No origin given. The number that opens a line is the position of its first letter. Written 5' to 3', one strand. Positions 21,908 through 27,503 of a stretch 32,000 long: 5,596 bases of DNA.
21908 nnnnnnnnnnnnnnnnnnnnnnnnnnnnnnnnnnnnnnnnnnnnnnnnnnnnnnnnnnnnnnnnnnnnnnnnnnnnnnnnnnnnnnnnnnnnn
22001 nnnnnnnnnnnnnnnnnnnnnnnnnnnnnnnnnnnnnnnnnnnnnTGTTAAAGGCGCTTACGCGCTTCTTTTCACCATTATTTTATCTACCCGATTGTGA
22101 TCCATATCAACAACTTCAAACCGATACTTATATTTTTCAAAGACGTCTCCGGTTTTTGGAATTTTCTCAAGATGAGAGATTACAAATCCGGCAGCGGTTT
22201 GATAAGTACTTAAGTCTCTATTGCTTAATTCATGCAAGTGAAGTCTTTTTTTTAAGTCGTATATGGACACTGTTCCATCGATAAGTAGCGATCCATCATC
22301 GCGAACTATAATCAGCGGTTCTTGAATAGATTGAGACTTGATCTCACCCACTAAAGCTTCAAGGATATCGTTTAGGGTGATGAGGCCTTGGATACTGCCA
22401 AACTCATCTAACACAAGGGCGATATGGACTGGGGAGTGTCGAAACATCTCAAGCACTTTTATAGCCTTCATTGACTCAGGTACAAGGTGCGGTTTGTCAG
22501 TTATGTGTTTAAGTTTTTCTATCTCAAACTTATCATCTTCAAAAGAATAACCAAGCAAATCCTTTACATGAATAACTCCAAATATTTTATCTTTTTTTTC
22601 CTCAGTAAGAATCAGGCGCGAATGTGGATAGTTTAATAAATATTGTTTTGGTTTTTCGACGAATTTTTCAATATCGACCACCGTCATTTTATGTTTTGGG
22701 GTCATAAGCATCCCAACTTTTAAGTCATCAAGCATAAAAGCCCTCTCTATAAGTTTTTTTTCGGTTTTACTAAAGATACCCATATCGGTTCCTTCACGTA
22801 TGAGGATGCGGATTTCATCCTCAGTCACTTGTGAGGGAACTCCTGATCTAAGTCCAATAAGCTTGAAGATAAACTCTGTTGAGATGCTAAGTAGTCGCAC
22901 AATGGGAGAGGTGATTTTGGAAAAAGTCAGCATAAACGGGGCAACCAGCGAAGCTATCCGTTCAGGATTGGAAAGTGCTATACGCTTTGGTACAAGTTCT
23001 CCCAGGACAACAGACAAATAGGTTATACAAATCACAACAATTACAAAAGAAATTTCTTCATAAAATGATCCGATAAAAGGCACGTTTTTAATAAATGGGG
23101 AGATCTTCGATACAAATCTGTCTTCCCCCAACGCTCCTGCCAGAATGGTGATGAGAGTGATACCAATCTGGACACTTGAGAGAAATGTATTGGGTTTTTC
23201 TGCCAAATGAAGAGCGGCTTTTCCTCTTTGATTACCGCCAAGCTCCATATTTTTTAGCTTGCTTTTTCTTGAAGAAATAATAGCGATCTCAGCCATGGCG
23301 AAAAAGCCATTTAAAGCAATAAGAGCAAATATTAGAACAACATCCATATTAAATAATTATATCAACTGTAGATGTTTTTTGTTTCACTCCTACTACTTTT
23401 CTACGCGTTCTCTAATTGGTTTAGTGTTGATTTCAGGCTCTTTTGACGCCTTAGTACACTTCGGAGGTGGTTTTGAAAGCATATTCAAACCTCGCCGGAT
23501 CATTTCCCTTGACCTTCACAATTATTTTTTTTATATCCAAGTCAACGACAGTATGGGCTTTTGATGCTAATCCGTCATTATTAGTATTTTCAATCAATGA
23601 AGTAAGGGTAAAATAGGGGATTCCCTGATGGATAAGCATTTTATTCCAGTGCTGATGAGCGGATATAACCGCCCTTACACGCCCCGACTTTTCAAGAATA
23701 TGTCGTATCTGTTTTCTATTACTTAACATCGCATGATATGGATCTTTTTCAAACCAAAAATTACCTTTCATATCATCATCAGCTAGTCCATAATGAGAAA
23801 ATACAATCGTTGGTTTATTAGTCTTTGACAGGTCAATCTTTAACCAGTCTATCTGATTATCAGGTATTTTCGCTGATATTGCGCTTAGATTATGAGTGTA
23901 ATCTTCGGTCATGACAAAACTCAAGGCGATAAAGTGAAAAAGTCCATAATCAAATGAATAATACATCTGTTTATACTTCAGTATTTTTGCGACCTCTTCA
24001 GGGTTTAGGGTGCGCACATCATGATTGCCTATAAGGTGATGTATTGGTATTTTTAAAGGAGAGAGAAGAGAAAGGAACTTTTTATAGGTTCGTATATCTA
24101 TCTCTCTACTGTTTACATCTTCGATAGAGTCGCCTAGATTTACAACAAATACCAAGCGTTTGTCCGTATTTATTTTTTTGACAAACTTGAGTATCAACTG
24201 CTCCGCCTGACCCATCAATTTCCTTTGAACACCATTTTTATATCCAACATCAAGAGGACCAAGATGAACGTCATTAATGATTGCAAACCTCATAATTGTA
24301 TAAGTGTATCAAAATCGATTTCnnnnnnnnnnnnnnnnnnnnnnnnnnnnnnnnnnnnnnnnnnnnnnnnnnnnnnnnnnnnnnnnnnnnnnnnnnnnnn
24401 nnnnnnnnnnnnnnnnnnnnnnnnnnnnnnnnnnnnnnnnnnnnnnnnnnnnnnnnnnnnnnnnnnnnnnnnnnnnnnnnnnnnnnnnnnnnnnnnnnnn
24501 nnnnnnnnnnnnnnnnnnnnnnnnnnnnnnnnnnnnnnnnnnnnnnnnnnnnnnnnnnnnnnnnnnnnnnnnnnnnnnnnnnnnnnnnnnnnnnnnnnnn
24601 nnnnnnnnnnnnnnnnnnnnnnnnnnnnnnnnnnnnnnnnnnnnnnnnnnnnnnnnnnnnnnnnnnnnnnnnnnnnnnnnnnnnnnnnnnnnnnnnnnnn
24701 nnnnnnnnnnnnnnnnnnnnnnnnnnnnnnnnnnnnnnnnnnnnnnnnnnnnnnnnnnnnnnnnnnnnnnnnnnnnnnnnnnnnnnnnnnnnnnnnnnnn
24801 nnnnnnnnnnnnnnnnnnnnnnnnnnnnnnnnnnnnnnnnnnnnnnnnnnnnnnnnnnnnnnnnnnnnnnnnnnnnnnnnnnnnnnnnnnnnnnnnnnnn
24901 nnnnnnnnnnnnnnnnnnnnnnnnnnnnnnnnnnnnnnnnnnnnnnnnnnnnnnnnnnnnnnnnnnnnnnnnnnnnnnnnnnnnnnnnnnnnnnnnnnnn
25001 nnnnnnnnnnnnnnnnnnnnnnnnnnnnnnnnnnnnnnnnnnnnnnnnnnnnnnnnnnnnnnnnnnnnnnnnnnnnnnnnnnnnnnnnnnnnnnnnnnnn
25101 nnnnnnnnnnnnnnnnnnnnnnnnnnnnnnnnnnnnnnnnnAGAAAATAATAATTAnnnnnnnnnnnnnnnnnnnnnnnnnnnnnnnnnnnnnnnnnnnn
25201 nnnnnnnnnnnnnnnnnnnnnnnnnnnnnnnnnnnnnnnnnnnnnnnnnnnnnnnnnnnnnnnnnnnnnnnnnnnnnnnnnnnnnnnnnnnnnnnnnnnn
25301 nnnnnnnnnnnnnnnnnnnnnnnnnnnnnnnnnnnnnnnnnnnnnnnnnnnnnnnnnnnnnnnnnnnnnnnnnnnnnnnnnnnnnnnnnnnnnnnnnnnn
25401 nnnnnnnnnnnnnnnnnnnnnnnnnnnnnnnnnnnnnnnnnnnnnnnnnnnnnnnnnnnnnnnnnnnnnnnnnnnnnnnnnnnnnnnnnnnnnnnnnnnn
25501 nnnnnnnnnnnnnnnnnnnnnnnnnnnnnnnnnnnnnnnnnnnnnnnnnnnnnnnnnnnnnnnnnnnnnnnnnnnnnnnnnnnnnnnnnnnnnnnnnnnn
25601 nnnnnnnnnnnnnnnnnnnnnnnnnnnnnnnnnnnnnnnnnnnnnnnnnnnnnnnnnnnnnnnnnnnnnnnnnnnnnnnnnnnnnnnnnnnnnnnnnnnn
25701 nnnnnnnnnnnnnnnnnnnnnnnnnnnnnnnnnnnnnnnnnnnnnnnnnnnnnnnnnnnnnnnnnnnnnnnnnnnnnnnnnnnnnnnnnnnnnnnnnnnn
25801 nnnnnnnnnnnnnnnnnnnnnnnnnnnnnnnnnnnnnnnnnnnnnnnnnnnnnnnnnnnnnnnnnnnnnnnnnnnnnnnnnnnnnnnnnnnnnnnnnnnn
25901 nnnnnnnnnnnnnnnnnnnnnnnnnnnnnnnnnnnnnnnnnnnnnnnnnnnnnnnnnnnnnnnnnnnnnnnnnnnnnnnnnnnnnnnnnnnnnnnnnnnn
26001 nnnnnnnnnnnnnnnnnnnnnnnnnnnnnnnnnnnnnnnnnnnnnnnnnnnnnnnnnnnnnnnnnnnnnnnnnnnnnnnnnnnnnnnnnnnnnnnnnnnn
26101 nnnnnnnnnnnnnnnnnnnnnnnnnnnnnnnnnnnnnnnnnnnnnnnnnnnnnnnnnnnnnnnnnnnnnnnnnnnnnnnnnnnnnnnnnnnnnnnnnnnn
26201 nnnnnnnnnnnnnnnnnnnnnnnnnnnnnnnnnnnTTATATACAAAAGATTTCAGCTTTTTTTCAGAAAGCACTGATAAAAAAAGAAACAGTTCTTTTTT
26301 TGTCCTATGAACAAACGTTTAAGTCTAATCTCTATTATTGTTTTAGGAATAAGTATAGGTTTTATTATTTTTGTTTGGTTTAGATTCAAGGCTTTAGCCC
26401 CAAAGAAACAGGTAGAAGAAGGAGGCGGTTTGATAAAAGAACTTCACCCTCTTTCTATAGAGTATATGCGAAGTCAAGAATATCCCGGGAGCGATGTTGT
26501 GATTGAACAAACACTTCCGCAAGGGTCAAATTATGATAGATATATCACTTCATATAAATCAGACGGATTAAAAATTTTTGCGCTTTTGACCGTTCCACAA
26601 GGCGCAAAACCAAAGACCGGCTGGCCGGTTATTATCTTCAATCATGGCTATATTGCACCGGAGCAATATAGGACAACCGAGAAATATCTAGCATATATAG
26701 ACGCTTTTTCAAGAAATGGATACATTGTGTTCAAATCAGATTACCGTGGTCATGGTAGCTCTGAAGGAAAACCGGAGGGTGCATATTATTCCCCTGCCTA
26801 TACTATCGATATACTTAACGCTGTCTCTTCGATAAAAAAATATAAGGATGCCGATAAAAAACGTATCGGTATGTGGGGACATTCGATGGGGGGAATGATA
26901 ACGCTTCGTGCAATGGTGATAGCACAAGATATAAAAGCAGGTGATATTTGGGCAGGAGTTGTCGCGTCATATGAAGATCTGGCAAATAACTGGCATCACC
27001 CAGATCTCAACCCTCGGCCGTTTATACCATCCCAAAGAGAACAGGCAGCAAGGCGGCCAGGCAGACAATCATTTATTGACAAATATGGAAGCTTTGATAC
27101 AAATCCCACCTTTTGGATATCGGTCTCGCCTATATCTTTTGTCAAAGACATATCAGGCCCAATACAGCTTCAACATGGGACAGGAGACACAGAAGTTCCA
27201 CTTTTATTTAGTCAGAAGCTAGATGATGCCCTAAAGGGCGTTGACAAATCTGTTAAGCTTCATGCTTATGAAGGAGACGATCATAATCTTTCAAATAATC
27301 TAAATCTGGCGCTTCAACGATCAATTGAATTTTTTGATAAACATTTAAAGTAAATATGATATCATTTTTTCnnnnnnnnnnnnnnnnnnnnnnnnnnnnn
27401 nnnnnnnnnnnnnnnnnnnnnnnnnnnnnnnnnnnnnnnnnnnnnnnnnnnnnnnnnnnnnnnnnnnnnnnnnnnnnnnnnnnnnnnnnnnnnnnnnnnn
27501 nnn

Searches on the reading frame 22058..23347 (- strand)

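Call 11: search_protein_families(library=ncbifam, proteins=[window:22058-23347:-], max_evalue=0.001)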
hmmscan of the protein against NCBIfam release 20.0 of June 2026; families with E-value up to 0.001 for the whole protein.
window:22058-23347:- (429 aa): 5 families
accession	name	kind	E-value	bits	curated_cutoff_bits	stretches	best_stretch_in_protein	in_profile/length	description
NF052568.1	PolamExpPaeASal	equivalog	4e-92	309.2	500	1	3-427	5-424/424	polyamine export protein PaeA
NF008604.1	PRK11573.1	equivalog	1.1e-47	162.9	475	1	4-426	11-417/428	hypothetical protein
TIGR03520.1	GldE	subfamily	1.4e-44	152.8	376.05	1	8-426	3-406/408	gliding motility-associated protein GldE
NF011675.0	PRK15094.1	equivalog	1.9e-27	96.4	379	1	176-426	34-280/292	CNNM family magnesium/cobalt transport protein CorC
NF041552.1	TF_PrdR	equivalog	0.00031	19.2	795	0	219-341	14-134/577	sigma-54 dependent transcriptional regulator PrdR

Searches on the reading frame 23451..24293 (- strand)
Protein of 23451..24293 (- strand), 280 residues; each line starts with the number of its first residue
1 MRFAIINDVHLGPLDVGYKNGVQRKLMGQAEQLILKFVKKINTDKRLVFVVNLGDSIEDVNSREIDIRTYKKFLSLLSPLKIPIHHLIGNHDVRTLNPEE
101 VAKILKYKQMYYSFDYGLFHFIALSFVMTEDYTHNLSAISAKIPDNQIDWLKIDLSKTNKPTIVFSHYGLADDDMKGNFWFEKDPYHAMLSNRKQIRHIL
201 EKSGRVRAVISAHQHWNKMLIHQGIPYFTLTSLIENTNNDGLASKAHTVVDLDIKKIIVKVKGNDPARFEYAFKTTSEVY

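Call 11: search_protein_families(library=ncbifam, proteins=[window:23451-24293:-], max_evalue=0.001)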
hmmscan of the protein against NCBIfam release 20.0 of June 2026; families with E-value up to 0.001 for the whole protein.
window:23451-24293:- (280 aa): 2 families
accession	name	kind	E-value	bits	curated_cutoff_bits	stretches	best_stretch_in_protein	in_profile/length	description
NF050112.1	PhdiestSpdARhizob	equivalog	3.4e-12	46.6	400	1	63-234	51-217/264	2', 3'cyclic nucleotide phosphodiesterase SpdA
NF008359.0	PRK11148.1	equivalog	2.3e-06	27.3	225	1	44-225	53-215/275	3',5'-cyclic-AMP phosphodiesterase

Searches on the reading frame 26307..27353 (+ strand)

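Call 11: search_protein_families(library=ncbifam, proteins=[window:26307-27353:+], max_evalue=0.001)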
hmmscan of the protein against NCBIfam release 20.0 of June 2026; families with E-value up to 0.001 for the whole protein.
window:26307-27353:+ (348 aa): 9 families
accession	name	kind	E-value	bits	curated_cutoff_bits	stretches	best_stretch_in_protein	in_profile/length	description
NF047920.1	lactonase_UilS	equivalog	1.1e-14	54.8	400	1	103-211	21-124/285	UilS family quorum-quenching N-acyl-homoserine lactonase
NF007857.0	PRK10566.1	equivalog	5.4e-10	39.5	201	1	92-347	14-249/249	esterase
TIGR00976.1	CocE_NonD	subfamily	1.7e-06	27.4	66.3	1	86-155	5-70/550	CocE/NonD family hydrolase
NF033523.0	lasso_peptidase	equivalog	2.1e-05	23.5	400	0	85-329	385-617/638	Atxe2 family lasso peptide isopeptidase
NF050057.1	e_dPHAmcl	equivalog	2.9e-05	23.5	270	0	95-126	36-67/252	extracellular medium-chain-length polyhydroxyalkanoate depolymerase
TIGR03502.1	lipase_Pla1_cef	subfamily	6.5e-05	21.3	383.9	0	100-151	440-486/790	VolA/Pla-1 family phospholipase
TIGR01607.1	PST-A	paralog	0.00022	20.4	218.25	0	129-154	65-90/332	Plasmodium subtelomeric family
NF053518.1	DipepPtdsDpp5Prph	equivalog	0.00039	19.1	900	0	70-197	391-518/655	dipeptidyl-peptidase Dpp5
TIGR02427.1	protocat_pcaD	equivalog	0.00077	18.9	255.85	0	138-202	39-96/251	3-oxoadipate enol-lactonase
